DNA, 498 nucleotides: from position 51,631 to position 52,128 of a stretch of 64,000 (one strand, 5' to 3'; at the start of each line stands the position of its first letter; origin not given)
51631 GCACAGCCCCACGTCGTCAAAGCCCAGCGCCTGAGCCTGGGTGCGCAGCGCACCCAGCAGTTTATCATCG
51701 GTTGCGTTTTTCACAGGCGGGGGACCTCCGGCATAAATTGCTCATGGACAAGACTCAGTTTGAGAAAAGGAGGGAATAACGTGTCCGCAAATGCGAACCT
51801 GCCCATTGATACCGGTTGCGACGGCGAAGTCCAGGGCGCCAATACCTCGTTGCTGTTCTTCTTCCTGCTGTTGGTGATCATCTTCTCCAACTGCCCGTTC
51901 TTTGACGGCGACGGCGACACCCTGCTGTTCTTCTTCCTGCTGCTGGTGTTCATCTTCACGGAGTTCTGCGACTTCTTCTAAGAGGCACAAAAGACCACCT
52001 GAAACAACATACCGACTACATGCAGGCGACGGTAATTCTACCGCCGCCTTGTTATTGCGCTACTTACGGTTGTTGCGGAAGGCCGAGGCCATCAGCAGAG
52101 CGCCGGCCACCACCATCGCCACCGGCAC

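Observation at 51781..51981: Unannotated 66-codon ORF encoding a tandemly duplicated Phe/Leu-only double-TM, Cys/Asp-flanked peptide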

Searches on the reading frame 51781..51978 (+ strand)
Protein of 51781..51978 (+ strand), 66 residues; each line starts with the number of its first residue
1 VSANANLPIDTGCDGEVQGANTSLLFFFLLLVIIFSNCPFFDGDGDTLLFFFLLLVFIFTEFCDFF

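Call 4: search_protein_families(library=pfam, proteins=[window:51781-51978:+], max_evalue=1)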
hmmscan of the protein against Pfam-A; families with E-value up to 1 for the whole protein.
window:51781-51978:+ (66 aa): 0 families

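Call 5: search_protein_families(library=ncbifam, proteins=[window:51781-51978:+], max_evalue=1)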
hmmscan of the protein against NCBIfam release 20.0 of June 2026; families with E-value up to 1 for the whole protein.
window:51781-51978:+ (66 aa): 1 family
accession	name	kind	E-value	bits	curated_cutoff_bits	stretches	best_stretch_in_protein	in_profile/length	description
NF040904.1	PhrA_Strep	subfamily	0.84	9.9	40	1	23-41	9-27/56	PhrA family quorum-sensing system peptide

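Call 7: find_homologous_proteins(query=window:51781-51978:+, max_evalue=10)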
Query window:51781-51978:+ (66 aa): 204 proteins with E <= 10 among 346 candidates; the best 120 are listed.
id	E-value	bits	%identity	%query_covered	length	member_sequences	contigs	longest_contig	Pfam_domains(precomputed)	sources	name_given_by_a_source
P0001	1.8e-34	134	100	100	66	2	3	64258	-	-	-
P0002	1.8e-21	93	77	98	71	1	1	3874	-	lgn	-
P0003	7.7e-20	88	74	98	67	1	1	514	-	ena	-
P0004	1.9e-16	77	75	85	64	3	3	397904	-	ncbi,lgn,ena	-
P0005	3.4e-14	70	76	77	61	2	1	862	-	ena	-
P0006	9.8e-14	69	83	73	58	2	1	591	-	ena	-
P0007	2.6e-13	67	77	74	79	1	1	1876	-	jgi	jgi:hypothetical protein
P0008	7.9e-13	66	83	44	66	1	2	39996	-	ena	-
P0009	6.4e-11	60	76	70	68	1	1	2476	-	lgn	-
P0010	2.6e-10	58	65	56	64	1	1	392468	-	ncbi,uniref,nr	ncbi:hypothetical protein SAMN05660297_00848 [Natronincola peptidivorans]|uniref:Uncharacterized pro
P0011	8.4e-10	56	73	67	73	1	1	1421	-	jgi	jgi:hypothetical protein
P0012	1.8e-9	55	58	61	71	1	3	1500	-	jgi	-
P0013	7.9e-9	53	57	91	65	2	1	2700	-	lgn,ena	-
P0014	9.6e-9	53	79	52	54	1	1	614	-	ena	-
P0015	1.2e-8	53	61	74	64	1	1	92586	-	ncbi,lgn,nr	ncbi:MAG: hypothetical protein JJT76_18110 [Clostridiaceae bacterium]|nr:hypothetical protein [Clost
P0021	2.2e-8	52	63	53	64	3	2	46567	-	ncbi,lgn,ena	-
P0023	4.0e-8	51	60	38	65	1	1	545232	-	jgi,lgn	-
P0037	1.7e-7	49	67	45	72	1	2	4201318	-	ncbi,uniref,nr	ncbi:hypothetical protein CACET_c03890 [Clostridium aceticum]|uniref:Uncharacterized protein n=1 Tax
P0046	4.9e-7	47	60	45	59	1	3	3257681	-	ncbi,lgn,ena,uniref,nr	ncbi:hypothetical protein [Serpentinicella alkaliphila]|uniref:Uncharacterized protein n=1 Tax=Serpe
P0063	1.7e-6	46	66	44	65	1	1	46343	-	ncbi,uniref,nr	ncbi:hypothetical protein [Alkaliphilus hydrothermalis]|uniref:Sporulation protein YjcZ n=1 Tax=Alka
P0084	1.5e-5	43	-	-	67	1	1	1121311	-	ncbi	-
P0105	5.8e-5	41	-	-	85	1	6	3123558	-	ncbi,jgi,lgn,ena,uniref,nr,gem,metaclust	ncbi:hypothetical protein [Alkaliphilus oremlandii]|uniref:hypothetical protein n=1 Tax=Alkaliphilus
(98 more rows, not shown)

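Call 12: find_encoding_contigs(protein=P0001, flank=6000, max_places=4)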
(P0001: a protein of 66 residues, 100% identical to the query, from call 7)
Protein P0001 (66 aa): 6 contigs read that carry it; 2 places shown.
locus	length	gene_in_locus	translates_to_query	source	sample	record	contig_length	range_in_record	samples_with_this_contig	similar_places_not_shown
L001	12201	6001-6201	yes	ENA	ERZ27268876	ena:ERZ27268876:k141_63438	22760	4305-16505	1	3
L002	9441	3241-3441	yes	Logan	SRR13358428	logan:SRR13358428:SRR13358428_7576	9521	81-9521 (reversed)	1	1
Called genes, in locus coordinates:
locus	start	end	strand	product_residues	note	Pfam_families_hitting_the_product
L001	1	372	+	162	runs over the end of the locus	-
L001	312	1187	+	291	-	PF00753:Lactamase_B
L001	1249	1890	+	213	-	PF01613:Flavin_Reduct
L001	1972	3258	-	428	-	PF00709:Adenylsucc_synt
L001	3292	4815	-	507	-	PF01266:DAO (faint), PF03486:HI0933_like (faint), PF07992:Pyr_redox_2 (faint), PF00890:FAD_binding_2, PF21688:FAD-depend_C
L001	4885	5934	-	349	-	PF00037:Fer4 (weak), PF13484:Fer4_16, PF13646:HEAT_2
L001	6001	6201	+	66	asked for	-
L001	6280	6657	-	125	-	PF04024:PspC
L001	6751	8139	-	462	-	PF00704:Glyco_hydro_18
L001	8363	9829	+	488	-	PF01039:Carboxyl_trans, PF03255:ACCA, PF06833:MdcE (weak)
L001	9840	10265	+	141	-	-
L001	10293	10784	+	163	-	-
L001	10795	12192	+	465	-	PF00682:HMGL-like, PF02436:PYC_OADA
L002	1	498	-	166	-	?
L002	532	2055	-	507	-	PF01266:DAO (faint), PF03486:HI0933_like (faint), PF07992:Pyr_redox_2 (faint), PF00890:FAD_binding_2, PF21688:FAD-depend_C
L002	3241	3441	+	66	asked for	-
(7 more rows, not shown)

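Call 13: find_encoding_contigs(protein=P0004, flank=6000, max_places=4)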
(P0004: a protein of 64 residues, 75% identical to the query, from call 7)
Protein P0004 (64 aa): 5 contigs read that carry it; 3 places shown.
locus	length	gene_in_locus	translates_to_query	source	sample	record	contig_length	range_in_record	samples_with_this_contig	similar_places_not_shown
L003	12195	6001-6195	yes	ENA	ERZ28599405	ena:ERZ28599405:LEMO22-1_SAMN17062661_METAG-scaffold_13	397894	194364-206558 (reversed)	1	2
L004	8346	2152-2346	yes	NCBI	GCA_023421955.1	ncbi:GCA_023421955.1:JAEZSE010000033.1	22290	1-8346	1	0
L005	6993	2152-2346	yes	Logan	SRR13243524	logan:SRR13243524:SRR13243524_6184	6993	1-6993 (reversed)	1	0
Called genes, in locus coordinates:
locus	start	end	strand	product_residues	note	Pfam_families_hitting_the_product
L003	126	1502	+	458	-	PF13439:Glyco_transf_4, PF13579:Glyco_trans_4_4, PF20706:GT4-conflict (faint), PF00534:Glycos_transf_1, PF13692:Glyco_trans_1_4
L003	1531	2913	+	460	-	PF13439:Glyco_transf_4, PF13579:Glyco_trans_4_4, PF00534:Glycos_transf_1, PF13692:Glyco_trans_1_4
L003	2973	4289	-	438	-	PF00709:Adenylsucc_synt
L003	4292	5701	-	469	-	PF01266:DAO (faint), PF01494:FAD_binding_3 (faint), PF03486:HI0933_like (faint), PF07992:Pyr_redox_2 (faint), PF00890:FAD_binding_2 (weak), PF21688:FAD-depend_C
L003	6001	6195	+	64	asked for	-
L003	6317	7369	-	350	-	PF13187:Fer4_9 (faint), PF12838:Fer4_7 (faint), PF13237:Fer4_10 (faint), PF13484:Fer4_16, PF13646:HEAT_2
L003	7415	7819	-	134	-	PF04024:PspC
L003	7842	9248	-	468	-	PF00704:Glyco_hydro_18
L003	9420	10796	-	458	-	PF00206:Lyase_1, PF14698:ASL_C2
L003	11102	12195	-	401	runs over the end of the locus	PF00764:Arginosuc_synth, PF20979:Arginosuc_syn_C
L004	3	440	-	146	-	?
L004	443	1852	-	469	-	PF01266:DAO (faint), PF01494:FAD_binding_3 (faint), PF03486:HI0933_like (faint), PF07992:Pyr_redox_2 (faint), PF00890:FAD_binding_2 (weak), PF21688:FAD-depend_C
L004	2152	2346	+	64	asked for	-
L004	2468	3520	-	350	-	PF13187:Fer4_9 (faint), PF12838:Fer4_7 (faint), PF13237:Fer4_10 (faint), PF13484:Fer4_16, PF13646:HEAT_2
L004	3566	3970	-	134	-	PF04024:PspC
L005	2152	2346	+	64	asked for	-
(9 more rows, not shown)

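Call 15: find_encoding_contigs(protein=P0037, flank=5000, max_places=2)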
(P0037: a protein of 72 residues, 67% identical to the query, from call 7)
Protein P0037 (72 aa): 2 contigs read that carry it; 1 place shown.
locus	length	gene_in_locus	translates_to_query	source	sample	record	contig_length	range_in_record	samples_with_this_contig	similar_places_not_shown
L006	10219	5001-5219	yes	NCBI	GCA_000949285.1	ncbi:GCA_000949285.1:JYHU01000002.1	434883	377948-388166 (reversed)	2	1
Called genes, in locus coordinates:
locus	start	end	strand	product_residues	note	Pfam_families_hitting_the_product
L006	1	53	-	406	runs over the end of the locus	PF00696:AA_kinase, PF01842:ACT (faint), PF13840:ACT_7, PF22468:ACT_9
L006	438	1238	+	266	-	PF01012:ETF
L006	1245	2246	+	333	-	PF01012:ETF, PF00766:ETF_alpha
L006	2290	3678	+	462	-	PF01565:FAD_binding_4, PF02913:FAD-oxidase_C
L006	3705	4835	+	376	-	-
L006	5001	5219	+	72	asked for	-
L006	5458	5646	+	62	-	-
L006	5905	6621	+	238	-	PF02811:PHP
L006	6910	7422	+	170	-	PF01257:2Fe-2S_thioredx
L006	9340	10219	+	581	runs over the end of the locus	PF13510:Fer2_4, PF10588:NADH-G_4Fe-4S_3, PF00037:Fer4 (weak), PF02906:Fe_hyd_lg_C, PF02256:Fe_hyd_SSU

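Call 16: find_encoding_contigs(protein=P0105, flank=5000, max_places=2)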
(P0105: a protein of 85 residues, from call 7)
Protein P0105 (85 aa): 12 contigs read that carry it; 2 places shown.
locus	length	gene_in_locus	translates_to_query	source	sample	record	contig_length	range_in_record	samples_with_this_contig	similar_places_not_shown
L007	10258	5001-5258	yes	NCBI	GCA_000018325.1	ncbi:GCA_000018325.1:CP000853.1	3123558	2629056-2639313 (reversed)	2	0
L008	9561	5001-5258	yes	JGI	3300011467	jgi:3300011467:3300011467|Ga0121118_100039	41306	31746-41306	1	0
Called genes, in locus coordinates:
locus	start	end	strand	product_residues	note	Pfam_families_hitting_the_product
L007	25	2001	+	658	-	PF00474:SSF, PF14947:HTH_45 (faint)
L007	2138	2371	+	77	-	-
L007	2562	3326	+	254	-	PF01183:Glyco_hydro_25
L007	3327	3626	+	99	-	-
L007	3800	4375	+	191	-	PF07155:ECF-ribofla_trS (weak), PF12822:ECF_trnsprt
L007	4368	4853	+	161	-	PF27735:2-thiour_desulf_put (weak)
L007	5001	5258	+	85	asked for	-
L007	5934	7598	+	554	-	PF03063:Prismane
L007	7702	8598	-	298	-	PF12849:PBP_like_2, PF13531:SBP_bac_11, PF01547:SBP_bac_1 (weak)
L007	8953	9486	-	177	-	PF01569:PAP2, PF14378:PAP2_3 (faint)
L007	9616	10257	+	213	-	PF00702:Hydrolase, PF12710:HAD (faint), PF13419:HAD_2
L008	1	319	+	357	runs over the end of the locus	PF26078:Baseplate_J_M, PF26079:Baseplate_J_C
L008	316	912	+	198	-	PF10076:Phage_Mu_Gp48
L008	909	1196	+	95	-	-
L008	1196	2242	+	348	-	-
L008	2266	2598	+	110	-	-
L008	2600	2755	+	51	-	-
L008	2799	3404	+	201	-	-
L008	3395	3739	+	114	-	-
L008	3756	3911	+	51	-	-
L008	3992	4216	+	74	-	PF10960:Holin_BhlA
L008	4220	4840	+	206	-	PF01510:Amidase_2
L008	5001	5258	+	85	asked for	-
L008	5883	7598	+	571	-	PF03063:Prismane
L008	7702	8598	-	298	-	PF12849:PBP_like_2, PF13531:SBP_bac_11 (weak), PF01547:SBP_bac_1 (faint)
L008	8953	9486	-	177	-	PF01569:PAP2, PF14378:PAP2_3 (faint)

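Call 17: find_encoding_contigs(protein=P0046, flank=5000, max_places=2)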
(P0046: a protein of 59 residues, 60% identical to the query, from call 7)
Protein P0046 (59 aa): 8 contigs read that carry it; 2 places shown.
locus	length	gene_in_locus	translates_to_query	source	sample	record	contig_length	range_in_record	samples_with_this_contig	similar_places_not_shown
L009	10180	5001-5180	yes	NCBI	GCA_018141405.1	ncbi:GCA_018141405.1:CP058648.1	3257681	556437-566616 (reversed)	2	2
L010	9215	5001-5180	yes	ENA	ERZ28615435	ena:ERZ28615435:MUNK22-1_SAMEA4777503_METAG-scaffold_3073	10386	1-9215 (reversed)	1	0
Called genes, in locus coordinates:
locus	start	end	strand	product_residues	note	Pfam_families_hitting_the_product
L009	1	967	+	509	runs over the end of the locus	PF02142:MGS, PF01808:AICARFT_IMPCHas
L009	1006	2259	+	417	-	PF02844:GARS_N, PF01071:GARS_A, PF02655:ATP-grasp_3 (faint), PF02786:CPSase_L_D2, PF02222:ATP-grasp (weak), PF02843:GARS_C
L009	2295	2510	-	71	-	-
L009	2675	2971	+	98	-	PF01371:Trp_repressor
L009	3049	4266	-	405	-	PF00696:AA_kinase, PF13840:ACT_7, PF22468:ACT_9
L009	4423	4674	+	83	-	-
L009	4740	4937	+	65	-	-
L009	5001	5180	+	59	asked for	-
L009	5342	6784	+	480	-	PF00989:PAS (weak), PF00158:Sigma54_activat, PF14532:Sigma54_activ_2, PF00004:AAA (weak), PF07728:AAA_5 (faint), PF25601:AAA_lid_14, PF02954:HTH_8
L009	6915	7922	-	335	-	PF18152:DAHP_snth_FXD, PF00793:DAHP_synth_1, PF03102:NeuB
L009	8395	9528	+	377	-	PF03446:NAD_binding_2 (faint), PF03807:F420_oxidored, PF07991:KARI_N (weak), PF02153:PDH_N, PF13291:ACT_4 (faint), PF22629:ACT_AHAS_ss (faint), PF20463:PDH_C, PF01842:ACT (weak)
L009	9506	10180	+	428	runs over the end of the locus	PF00275:EPSP_synthase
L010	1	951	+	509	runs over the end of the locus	PF02142:MGS, PF01808:AICARFT_IMPCHas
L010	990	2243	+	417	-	PF02844:GARS_N, PF01071:GARS_A, PF02655:ATP-grasp_3 (weak), PF02786:CPSase_L_D2, PF02222:ATP-grasp, PF02843:GARS_C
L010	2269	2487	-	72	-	-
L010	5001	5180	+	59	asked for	-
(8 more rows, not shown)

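Call 23: search_protein_families(library=ncbifam, alignment_id=A1, max_evalue=10)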
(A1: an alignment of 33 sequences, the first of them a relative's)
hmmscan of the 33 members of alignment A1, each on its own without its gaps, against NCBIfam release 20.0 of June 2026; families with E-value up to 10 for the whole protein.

A. member 1, P0001 (66 aa): 1 family
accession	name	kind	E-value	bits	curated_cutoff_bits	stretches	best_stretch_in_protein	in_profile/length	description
NF040904.1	PhrA_Strep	subfamily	0.84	9.9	40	1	23-41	9-27/56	PhrA family quorum-sensing system peptide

B. families by the number of members that match (of 33 scanned): 17 families
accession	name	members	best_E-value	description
NF040904.1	PhrA_Strep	8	0.00038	PhrA family quorum-sensing system peptide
NF009212.0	PRK12561.1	3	0.16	NAD(P)H-quinone oxidoreductase subunit 4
NF047413.1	heterocyst_PatX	2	0.032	heterocyst-inhibiting protein PatX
NF002402.0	PRK01470.1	2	0.11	twin arginine translocase protein A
NF002728.1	PRK02624.1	2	0.15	photosystem II reaction center phosphoprotein PsbH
NF047942.1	TatA_Rickett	2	0.78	twin-arginine translocase TatA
NF002460.0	PRK01658.1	1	0.015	CidA/LrgA family holin-like protein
NF038013.1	AceTr_1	1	0.022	acetate uptake transporter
NF007359.1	PRK09855.1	1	0.087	PTS galactosamine transporter subunit IID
TIGR00910.1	2A0307_GadC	1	0.15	glutamate/gamma-aminobutyrate antiporter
NF058595.1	invert_tail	1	0.47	lipo-invert putative C-terminal anchoring domain-containing protein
NF047530.1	SrpBC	1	0.53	sigma factor SigX-regulated lipoprotein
NF033169.1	lipo_LIC10494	1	0.6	lipoprotein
NF010433.1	PRK13859.1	1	1.7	type IV secretion system lipoprotein VirB7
NF010235.0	PRK13682.2-6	1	1.7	hypothetical protein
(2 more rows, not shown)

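Call 24: search_protein_families(library=pfam, alignment_id=A1, max_evalue=10)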
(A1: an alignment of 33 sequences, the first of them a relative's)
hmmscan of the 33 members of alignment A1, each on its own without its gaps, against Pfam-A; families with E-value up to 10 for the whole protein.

A. member 1, P0001 (66 aa): 0 families

B. families by the number of members that match (of 33 scanned): 15 families
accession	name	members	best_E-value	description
PF17988.6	VEGFR-2_TMD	8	0.038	VEGFR-2 Transmembrane domain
PF13567.11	DUF4131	4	0.6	Domain of unknown function (DUF4131)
PF09716.15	ETRAMP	4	0.83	Malarial early transcribed membrane protein (ETRAMP)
PF10329.14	DUF2417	4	0.99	Region of unknown function (DUF2417)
PF05820.16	Ac81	1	0.0093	Baculoviridae AC81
PF05814.16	Ac76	1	0.049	Orf76 (Ac76)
PF13789.11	DUF4181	1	0.05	Domain of unknown function (DUF4181)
PF00737.25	PsbH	1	0.097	Photosystem II 10 kDa phosphoprotein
PF17818.6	KCT2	1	0.72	Keratinocyte-associated gene product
PF15156.11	CLN6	1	1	Ceroid-lipofuscinosis neuronal protein 6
PF15145.11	DUF4577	1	1.8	Domain of unknown function (DUF4577)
PF17204.8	Sid-5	1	2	Sid-5 family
PF12420.13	DUF3671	1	2.1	Fam-L, Fam-M like protein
PF06796.16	NapE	1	2.2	Periplasmic nitrate reductase protein NapE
PF13800.11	Sigma_reg_N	1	9.1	Sigma factor regulator N-terminal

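Call 26: find_related_loci(query=A1, collection=genome_contigs, flank=4000)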
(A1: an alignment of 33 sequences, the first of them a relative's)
Query A1 (66 aa) in genome_contigs; peptide patterns used: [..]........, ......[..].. (x = any residue, [..] = any of these).
600 stretches matched a pattern (row limit reached: there are more); 11 encode a relative of the query (tblastn E <= 1e-3); 10 distinct loci.
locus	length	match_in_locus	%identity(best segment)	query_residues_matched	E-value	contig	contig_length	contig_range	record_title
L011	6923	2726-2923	89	1-66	4e-25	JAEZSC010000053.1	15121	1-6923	MAG: Bacillota bacterium isolate OH_PDB_213 k127_634474, whole genome shotgun sequence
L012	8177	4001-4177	42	1-61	5e-11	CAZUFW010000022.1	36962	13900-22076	MAG TPA_asm: uncultured Clostridia bacterium isolate binchicken_co152_45 genome assembly, contig: NODE_1324_length_36962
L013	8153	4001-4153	63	10-59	2e-7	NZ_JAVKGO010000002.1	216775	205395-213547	Serpentinicella sp. ANB-PHB4 NODE_2_length_216775_cov_108.568925, whole genome shotgun sequence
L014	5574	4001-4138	52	1-43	5e-7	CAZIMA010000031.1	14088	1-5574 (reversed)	MAG TPA_asm: uncultured Tissierella sp. isolate SRP192927_co5_868 genome assembly, contig: NODE_6443_length_14088_cov_5.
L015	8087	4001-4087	67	11-40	9e-7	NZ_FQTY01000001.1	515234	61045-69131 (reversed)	Tissierella praeacuta DSM 18095, whole genome shotgun sequence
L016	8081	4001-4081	63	21-47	2e-6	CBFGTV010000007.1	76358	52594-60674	MAG TPA_asm: uncultured Clostridiaceae bacterium isolate SRR17295758_concoct_140 genome assembly, contig: ERZ23579493.15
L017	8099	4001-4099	73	15-47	5e-6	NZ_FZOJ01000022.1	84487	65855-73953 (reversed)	Anaerovirgula multivorans strain SCA, whole genome shotgun sequence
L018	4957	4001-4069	78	19-41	6e-6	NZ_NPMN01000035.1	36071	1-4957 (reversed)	Tissierella sp. P1 contig00035, whole genome shotgun sequence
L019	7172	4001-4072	71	18-41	1e-5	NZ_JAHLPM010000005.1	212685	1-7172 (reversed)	Tissierella simiarum strain MSJ-40 M40_ctg0005, whole genome shotgun sequence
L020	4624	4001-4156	46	18-59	2e-5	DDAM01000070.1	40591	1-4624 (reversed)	MAG TPA_asm: Firmicutes bacterium UBA2058 UBA2058_contig_605, whole genome shotgun sequence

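Call 33: find_related_loci(query=A1, collection=metagenome_contigs, flank=3000)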
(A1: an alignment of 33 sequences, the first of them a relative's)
Query A1 (66 aa) in metagenome_contigs; peptide patterns used: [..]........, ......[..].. (x = any residue, [..] = any of these).
600 stretches matched a pattern (row limit reached: there are more); 6 encode a relative of the query (tblastn E <= 1e-3); 6 distinct loci.
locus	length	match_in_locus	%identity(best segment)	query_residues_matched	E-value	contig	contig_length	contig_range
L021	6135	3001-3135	63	15-59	3e-9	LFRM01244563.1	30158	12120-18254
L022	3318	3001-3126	53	19-61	1e-7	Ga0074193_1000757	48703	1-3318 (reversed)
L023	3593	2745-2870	53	19-61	1e-7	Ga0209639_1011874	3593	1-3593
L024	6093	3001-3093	63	10-41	5e-7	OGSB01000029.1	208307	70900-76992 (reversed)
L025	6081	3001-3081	70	21-47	7e-7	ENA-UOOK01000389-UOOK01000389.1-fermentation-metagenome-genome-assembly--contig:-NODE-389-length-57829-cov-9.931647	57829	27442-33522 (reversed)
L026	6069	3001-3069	78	19-41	2e-6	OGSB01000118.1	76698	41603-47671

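Call 47: predict_structure(alignment_id=A1)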
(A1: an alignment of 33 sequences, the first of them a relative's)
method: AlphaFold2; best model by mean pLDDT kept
length: 66 residues; sequences in the alignment: 33
mean_pLDDT: 67.3   pTM: 0.40
mean pLDDT of the five models: 67.3, 64.5, 64.5, 64.4, 62.9
residues with pLDDT >= 90: 0; 70-90: 37; 50-70: 13; < 50: 16
segments of 3 or more residues with pLDDT < 50: 1-15
pLDDT, mean of each block of 10 residues (from residue 1): 43 49 79 78 76 83 61
secondary structure, 60 per line:
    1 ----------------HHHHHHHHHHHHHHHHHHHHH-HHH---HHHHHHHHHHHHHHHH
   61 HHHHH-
elements in order: H17-37 H45-65

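Call 59: search_solved_structures(query=A1, max_evalue=1)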
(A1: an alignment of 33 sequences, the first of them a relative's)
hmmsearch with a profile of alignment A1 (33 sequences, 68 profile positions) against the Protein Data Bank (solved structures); distinct sequences matched with E-value up to 1: 1.
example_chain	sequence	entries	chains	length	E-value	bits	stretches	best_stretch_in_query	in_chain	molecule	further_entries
2met_A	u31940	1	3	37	0.14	14.6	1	22-32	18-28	Vascular endothelial growth factor receptor 2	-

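Call 60: search_protein_families(library=phrogs, proteins=[P0001, P0004, P0037, P0105, P0046, P0021], max_evalue=1)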
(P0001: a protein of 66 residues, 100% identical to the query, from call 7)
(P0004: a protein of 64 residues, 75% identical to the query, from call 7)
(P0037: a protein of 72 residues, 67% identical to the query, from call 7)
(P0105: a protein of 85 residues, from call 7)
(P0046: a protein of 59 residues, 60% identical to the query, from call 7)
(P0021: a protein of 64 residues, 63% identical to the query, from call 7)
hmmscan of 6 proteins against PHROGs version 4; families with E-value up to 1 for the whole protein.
P0001 (66 aa): 0 families

P0004 (64 aa): 0 families

P0037 (72 aa): 0 families

P0105 (85 aa): 0 families

P0046 (59 aa): 2 families
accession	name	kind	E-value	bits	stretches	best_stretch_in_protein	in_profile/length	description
phrog_2946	-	unknown function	0.093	13.6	1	16-59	24-62/117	-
phrog_23454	-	unknown function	0.14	13.5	0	7-36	23-52/55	-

P0021 (64 aa): 1 family
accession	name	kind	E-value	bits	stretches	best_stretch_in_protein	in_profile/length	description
phrog_1177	-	unknown function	0.16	13.3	0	7-29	5-27/117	-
